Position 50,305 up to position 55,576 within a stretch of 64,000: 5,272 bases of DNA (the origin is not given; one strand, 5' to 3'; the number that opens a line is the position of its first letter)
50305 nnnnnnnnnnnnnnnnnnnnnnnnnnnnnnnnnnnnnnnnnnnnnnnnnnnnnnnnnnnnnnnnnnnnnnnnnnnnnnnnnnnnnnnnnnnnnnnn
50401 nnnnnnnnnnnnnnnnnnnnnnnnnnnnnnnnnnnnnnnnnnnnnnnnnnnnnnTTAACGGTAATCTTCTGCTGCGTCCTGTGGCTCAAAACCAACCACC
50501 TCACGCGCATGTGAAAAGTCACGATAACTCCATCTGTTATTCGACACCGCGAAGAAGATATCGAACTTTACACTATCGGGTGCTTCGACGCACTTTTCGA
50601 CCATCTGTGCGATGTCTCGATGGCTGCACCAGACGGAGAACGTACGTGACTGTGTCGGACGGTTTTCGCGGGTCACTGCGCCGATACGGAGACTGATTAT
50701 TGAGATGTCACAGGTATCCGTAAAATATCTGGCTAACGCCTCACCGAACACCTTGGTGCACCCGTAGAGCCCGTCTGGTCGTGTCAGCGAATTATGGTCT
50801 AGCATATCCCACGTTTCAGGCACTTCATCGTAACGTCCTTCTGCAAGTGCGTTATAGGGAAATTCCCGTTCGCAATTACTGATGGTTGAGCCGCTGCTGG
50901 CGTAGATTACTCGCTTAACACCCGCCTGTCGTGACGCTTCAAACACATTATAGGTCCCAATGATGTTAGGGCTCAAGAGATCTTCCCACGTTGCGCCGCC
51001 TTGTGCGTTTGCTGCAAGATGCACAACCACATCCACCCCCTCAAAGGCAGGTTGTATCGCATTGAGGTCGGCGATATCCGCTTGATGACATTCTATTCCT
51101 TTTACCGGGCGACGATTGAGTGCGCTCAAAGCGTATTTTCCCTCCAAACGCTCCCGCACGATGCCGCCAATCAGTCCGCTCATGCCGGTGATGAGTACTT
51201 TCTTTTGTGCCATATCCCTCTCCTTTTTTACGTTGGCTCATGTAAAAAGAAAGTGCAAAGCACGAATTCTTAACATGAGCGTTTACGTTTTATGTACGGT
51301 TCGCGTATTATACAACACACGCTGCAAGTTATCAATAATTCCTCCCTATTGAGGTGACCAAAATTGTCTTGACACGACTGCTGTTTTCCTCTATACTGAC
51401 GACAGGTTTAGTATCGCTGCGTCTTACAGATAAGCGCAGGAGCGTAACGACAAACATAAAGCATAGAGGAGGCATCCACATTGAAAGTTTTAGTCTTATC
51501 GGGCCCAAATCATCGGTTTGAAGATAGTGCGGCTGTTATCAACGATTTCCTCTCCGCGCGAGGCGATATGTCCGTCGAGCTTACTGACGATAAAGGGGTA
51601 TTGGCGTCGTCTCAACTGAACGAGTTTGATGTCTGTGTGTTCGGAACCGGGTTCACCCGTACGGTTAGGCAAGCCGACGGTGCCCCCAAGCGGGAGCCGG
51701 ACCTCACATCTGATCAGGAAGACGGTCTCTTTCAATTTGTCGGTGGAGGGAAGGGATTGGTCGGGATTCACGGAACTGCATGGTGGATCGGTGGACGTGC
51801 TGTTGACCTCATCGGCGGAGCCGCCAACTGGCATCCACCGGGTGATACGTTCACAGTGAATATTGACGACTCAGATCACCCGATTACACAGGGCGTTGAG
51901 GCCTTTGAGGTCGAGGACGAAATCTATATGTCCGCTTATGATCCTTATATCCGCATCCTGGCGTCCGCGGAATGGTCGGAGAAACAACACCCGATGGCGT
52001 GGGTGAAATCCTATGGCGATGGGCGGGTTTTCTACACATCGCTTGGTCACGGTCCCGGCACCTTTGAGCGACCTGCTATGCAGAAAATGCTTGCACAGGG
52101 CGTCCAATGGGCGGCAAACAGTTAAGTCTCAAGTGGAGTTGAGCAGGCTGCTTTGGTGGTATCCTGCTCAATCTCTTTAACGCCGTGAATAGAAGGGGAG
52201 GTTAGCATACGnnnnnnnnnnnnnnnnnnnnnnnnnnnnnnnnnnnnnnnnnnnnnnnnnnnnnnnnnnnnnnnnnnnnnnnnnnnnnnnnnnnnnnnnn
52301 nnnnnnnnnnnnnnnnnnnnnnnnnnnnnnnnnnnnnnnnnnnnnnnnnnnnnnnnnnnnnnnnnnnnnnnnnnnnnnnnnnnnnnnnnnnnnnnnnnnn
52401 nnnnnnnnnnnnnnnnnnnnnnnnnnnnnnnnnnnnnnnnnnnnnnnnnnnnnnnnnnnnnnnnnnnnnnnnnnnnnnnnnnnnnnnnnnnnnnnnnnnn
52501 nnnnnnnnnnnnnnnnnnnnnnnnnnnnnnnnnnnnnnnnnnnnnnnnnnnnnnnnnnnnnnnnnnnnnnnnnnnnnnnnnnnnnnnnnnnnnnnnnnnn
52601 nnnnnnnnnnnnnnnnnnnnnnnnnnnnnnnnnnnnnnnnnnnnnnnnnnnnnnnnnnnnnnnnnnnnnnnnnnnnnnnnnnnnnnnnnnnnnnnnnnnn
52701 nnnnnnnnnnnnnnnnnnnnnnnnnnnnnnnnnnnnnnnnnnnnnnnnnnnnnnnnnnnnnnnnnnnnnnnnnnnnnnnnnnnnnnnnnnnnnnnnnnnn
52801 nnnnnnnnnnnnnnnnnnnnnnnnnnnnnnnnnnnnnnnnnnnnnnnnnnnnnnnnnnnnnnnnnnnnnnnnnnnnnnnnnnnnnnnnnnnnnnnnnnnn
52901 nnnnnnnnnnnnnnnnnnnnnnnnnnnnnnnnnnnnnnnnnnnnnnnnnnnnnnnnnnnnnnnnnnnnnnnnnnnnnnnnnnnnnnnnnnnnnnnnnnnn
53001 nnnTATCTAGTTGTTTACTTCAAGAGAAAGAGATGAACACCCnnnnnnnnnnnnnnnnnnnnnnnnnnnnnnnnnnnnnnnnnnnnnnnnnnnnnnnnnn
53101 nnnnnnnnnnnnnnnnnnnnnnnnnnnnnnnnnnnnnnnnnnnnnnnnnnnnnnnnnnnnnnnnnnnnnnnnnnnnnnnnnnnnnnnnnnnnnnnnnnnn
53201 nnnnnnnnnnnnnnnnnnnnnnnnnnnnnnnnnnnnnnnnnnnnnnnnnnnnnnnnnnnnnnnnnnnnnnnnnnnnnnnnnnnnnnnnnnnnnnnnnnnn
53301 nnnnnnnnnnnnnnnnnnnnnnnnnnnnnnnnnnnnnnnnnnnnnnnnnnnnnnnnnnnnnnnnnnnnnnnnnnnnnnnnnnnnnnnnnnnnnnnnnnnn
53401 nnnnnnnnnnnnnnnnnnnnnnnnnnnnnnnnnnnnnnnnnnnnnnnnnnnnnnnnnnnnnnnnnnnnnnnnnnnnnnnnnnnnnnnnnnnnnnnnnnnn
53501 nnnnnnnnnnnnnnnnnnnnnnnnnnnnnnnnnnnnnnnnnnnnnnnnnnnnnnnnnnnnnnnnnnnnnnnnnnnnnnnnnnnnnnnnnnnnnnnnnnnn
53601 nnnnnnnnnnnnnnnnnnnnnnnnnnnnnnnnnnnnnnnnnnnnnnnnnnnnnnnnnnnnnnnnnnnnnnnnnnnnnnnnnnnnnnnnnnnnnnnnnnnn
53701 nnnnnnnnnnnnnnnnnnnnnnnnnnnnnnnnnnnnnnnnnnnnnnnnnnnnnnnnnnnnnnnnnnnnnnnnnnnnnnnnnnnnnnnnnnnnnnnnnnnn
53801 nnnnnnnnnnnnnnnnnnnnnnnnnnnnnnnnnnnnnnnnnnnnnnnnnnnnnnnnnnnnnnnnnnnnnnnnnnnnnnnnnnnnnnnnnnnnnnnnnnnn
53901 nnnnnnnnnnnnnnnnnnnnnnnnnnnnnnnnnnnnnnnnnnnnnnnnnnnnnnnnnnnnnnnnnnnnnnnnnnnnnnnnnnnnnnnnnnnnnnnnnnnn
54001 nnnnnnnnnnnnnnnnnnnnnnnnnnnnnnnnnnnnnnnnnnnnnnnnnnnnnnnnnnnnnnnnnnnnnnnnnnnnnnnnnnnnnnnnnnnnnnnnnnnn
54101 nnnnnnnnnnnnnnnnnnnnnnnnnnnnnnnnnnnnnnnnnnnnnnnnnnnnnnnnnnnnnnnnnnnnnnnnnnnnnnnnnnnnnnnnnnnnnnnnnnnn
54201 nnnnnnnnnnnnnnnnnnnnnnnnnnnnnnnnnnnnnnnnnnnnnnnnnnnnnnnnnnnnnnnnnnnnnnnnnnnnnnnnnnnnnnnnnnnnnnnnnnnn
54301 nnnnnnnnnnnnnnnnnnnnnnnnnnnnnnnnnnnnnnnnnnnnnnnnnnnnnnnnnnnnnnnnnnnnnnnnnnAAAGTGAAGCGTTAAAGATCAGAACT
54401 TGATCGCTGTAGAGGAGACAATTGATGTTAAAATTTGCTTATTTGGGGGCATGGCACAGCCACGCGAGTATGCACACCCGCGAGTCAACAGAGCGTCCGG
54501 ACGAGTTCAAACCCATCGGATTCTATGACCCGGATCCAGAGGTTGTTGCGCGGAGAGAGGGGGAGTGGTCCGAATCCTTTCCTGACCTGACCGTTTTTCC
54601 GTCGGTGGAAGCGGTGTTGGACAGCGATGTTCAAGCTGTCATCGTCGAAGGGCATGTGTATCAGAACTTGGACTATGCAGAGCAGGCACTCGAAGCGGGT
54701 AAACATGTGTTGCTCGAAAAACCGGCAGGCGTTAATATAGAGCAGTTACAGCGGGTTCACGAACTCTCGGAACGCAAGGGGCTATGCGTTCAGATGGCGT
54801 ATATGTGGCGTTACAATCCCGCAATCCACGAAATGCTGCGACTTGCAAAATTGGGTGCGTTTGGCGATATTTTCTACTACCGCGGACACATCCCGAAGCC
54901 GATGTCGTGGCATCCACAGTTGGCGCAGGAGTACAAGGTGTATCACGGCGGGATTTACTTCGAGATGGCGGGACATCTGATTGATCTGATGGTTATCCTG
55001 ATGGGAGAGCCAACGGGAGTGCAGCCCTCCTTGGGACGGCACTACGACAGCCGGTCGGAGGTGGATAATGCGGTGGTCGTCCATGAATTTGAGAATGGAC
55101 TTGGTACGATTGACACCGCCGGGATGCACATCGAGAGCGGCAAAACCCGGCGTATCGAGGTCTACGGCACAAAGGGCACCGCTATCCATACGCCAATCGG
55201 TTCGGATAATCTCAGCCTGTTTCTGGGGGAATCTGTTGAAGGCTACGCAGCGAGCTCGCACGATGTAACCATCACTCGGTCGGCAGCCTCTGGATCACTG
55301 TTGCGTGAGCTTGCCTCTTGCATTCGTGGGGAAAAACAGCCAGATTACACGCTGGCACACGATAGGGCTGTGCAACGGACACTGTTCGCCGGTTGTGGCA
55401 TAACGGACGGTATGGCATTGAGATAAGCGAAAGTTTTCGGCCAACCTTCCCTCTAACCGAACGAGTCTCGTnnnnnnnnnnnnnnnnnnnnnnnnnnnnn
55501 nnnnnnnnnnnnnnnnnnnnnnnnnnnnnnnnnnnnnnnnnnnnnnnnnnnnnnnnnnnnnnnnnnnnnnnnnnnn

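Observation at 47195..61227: Dense oxidative 'island' bounded by a PAS histidine kinase and a sigma54 response regulator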

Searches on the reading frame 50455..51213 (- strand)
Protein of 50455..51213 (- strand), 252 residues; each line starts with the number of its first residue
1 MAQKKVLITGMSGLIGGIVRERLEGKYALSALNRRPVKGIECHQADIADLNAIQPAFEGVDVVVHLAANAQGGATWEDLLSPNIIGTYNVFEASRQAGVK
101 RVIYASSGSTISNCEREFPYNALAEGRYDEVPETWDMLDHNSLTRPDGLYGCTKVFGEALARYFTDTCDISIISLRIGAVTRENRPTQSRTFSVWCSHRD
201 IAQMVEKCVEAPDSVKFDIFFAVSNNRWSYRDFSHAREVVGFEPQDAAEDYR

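Call 3: search_protein_families(library=pfam, proteins=[window:50455-51213:-], max_evalue=0.01)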
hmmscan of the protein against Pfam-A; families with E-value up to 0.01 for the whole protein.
window:50455-51213:- (252 aa): 8 families
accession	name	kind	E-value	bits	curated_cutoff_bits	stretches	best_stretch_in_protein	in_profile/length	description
PF01370.27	Epimerase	-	6.2e-24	85.2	20.9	1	6-240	1-218/240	NAD dependent epimerase/dehydratase family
PF01073.25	3Beta_HSD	-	4.7e-13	49.2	22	1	37-113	44-122/280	3-beta hydroxysteroid dehydrogenase/isomerase family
PF07993.18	NAD_binding_4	-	5e-13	49.2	20.1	1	55-203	84-224/258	Male sterility protein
PF16363.11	GDP_Man_Dehyd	-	2.7e-10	40.7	27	1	29-240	39-230/332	GDP-mannose 4,6 dehydratase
PF05368.20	NmrA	-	1.9e-07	31.4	27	1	3-219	2-213/298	NmrA-like family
PF13460.12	NAD_binding_10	-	2e-07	31.5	27.2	1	38-112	39-103/184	NAD(P)H-binding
PF02719.21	Polysacc_synt_2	-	9.3e-07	28.7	20.2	1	44-107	60-128/293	Polysaccharide biosynthesis protein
PF04321.23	RmlD_sub_bind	-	1e-06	28.5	27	1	5-213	2-184/287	RmlD substrate binding domain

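Call 26: search_protein_families(library=ncbifam, proteins=[window:50455-51213:-], max_evalue=0.001)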
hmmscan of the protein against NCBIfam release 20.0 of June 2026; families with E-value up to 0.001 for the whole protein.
window:50455-51213:- (252 aa): 18 families
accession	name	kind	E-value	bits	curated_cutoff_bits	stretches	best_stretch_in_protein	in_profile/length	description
NF041293.1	G6PDh_Azf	equivalog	6.2e-49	166.7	400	1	4-251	3-252/252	NAD-dependent glucose-6-phosphate dehydrogenase Azf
NF042422.1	oxyalk_red_OleD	equivalog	1.8e-15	57.2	580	1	5-115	2-118/329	2-alkyl-3-oxoalkanoate reductase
TIGR03466.1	HpnA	hypoth_equivalog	8.7e-14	51.1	367.65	1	5-113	2-119/327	hopanoid-associated sugar epimerase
NF042423.1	oxyalk_red_Shew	equivalog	1e-13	51.1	580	1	4-111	9-122/331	2-alkyl-3-oxoalkanoate reductase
TIGR04180.1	EDH_00030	hypoth_equivalog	4.7e-09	35.7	475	1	36-109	47-123/297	NAD-dependent 4,6-dehydratase LegB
NF052578.1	StrlDmthSdmBMthl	equivalog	1.4e-07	31.6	600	1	40-112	45-118/328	sterol demethylase protein SdmB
NF004520.0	PRK05865.1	equivalog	6.9e-07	27.5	1509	1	6-109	3-105/854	sugar epimerase family protein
TIGR03589.1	PseB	equivalog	3.1e-06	26.4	407.75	1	45-107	60-125/324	UDP-N-acetylglucosamine 4,6-dehydratase (inverting)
TIGR01746.1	Thioester-redct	subfamily_domain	3.3e-06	26.6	213.35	1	58-185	87-200/371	thioester reductase domain-containing protein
NF011728.1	PRK15181.1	equivalog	1.2e-05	24.5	760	0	44-113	75-147/348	Vi polysaccharide biosynthesis UDP-N-acetylglucosaminuronic acid C-4 epimerase TviC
TIGR01179.1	galE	equivalog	2.3e-05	23.4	262.3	1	6-113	2-127/332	UDP-glucose 4-epimerase GalE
NF043036.1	ErythonDh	equivalog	7.5e-05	22.1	325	0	39-107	53-125/321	D-erythronate dehydrogenase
TIGR02622.1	CDP_4_6_dhtase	equivalog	0.00017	20.8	278.45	0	41-120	57-142/352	CDP-glucose 4,6-dehydratase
TIGR04130.1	FnlA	equivalog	0.00017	20.6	730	1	43-109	57-126/337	UDP-N-acetylglucosamine 4,6-dehydratase/5-epimerase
TIGR01181.1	dTDP_gluc_dehyt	equivalog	0.00026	20.2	365.1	1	40-97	52-114/321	dTDP-glucose 4,6-dehydratase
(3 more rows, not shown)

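Call 31: search_solved_structures(query=window:50455-51213:-, max_evalue=0.00001)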
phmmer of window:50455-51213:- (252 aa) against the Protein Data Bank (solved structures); distinct sequences matched with E-value up to 0.00001: 22.
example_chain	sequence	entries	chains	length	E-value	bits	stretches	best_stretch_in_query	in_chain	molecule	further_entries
3rft_A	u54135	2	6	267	6.1e-32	114.6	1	1-252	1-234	Uronate dehydrogenase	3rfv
3rfx_A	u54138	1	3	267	1.1e-30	110.5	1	1-252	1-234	Uronate dehydrogenase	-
3ay3_A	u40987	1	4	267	2.3e-24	89.8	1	5-252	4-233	NAD-dependent epimerase/dehydratase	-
6mfh_A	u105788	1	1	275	1.8e-23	86.8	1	5-252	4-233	Mutated Uronate Dehydrogenase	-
3a1n_A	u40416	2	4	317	7.2e-11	45.6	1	6-213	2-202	NDP-sugar epimerase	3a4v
3a9w_A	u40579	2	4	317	2.6e-10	43.7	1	6-213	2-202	NDP-sugar epimerase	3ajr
8rdg_A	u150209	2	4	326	3.3e-09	40.2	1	5-176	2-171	SDR family NAD(P)-dependent oxidoreductase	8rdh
8rdi_A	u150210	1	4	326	1.1e-08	38.4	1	5-112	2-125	SDR family NAD(P)-dependent oxidoreductase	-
4id9_A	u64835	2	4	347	1.4e-08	38.1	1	5-176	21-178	SHORT-CHAIN DEHYDROGENASE/REDUCTASE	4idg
6wjb_A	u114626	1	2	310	1.6e-08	37.9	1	2-114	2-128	NAD-dependent epimerase/dehydratase family protein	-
6wj9_A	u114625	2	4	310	4.2e-08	36.5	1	2-114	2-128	NAD-dependent epimerase/dehydratase family protein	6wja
3aw9_A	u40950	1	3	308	2e-07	34.3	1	5-113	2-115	NAD-dependent epimerase/dehydratase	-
3ehe_A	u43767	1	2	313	2.8e-07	33.8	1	6-112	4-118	UDP-glucose 4-epimerase (GalE-1)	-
3wj7_A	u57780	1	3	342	2.9e-07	33.8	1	6-111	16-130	Putative oxidoreductase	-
6kv9_A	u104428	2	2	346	5.2e-07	32.9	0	2-113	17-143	MoeE5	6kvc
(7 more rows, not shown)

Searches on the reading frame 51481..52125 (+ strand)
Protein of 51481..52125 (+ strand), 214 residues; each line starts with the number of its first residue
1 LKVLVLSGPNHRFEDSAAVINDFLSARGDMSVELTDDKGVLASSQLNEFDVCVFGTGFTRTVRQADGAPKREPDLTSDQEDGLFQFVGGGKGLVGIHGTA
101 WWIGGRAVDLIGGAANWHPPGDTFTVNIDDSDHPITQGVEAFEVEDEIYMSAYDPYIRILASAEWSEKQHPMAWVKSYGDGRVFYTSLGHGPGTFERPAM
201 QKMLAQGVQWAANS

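Call 3: search_protein_families(library=pfam, proteins=[window:51481-52125:+], max_evalue=0.01)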
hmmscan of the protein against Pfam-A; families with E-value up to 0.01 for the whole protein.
window:51481-52125:+ (214 aa): 1 family
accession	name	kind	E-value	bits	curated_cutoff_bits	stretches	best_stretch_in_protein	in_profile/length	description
PF06283.17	ThuA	-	1e-39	137.4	33.4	1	2-211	1-209/209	Trehalose utilisation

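Call 26: search_protein_families(library=ncbifam, proteins=[window:51481-52125:+], max_evalue=0.001)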
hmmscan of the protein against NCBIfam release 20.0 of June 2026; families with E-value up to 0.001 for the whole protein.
window:51481-52125:+ (214 aa): 0 families

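Call 30: search_solved_structures(query=window:51481-52125:+, max_evalue=0.01)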
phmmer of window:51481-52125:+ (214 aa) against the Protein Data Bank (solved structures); distinct sequences matched with E-value up to 0.01: 1.
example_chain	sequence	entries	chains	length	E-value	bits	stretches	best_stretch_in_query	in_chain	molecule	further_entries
4e5v_A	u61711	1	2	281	1.9e-06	30.9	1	100-213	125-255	Putative thua-like protein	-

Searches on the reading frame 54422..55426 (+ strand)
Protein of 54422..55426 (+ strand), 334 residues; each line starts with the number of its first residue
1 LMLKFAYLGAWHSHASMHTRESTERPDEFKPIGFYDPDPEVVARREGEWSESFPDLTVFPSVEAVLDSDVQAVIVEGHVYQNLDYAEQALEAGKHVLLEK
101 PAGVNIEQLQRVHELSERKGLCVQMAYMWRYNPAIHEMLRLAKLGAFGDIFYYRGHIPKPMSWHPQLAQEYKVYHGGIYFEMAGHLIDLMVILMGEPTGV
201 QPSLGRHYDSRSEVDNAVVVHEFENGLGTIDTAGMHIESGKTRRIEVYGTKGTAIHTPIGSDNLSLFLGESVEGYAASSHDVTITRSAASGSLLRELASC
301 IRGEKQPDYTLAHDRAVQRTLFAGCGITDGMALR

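Call 3: search_protein_families(library=pfam, proteins=[window:54422-55426:+], max_evalue=0.01)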
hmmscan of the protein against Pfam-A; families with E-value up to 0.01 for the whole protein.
window:54422-55426:+ (334 aa): 3 families
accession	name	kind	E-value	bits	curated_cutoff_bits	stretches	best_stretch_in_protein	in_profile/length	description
PF22725.1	GFO_IDH_MocA_C3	-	2.6e-15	56.9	27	1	138-254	4-123/124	GFO/IDH/MocA C-terminal domain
PF01408.29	GFO_IDH_MocA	-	2.5e-14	54.4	24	1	15-127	12-120/120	Oxidoreductase family, NAD-binding Rossmann fold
PF02894.22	GFO_IDH_MocA_C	-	1.7e-12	48.1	22.9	1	145-305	7-184/218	Oxidoreductase family, C-terminal alpha/beta domain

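Call 26: search_protein_families(library=ncbifam, proteins=[window:54422-55426:+], max_evalue=0.001)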
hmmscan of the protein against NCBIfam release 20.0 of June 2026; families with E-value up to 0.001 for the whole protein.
window:54422-55426:+ (334 aa): 8 families
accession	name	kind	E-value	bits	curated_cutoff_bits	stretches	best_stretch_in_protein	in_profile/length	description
TIGR04380.1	myo_inos_iolG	equivalog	1.2e-20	73.7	355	1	44-271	38-267/330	inositol 2-dehydrogenase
NF007574.0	PRK10206.1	equivalog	4.1e-18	65.5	352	1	1-268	1-259/345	oxidoreductase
NF008607.0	PRK11579.1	subfamily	1e-17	64.1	330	1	52-289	46-284/346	oxidoreductase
NF040723.1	UDP-GlcNAcDh_Arch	equivalog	1.8e-13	50.7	450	1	51-256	43-237/302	UDP-N-acetylglucosamine 3-dehydrogenase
NF052479.1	LevoglcsnDh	equivalog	1e-10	40.9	650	1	69-211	73-219/386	levoglucosan dehydrogenase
NF041392.1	XylDh_Gfo6_Halo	equivalog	5.5e-10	38.6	350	1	72-259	85-278/350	D-xylose 1-dehydrogenase Gfo6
NF052679.1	InsChiInosDhIolG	equivalog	9.6e-06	24.8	540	1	57-139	53-137/343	bifunctional inositol 2-dehydrogenase/D-chiro-inositol 1-dehydrogenase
NF058563.1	BT_2159_fam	equivalog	9.8e-05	21.5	650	1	66-154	59-147/350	disaccharide 3-dehydrogenase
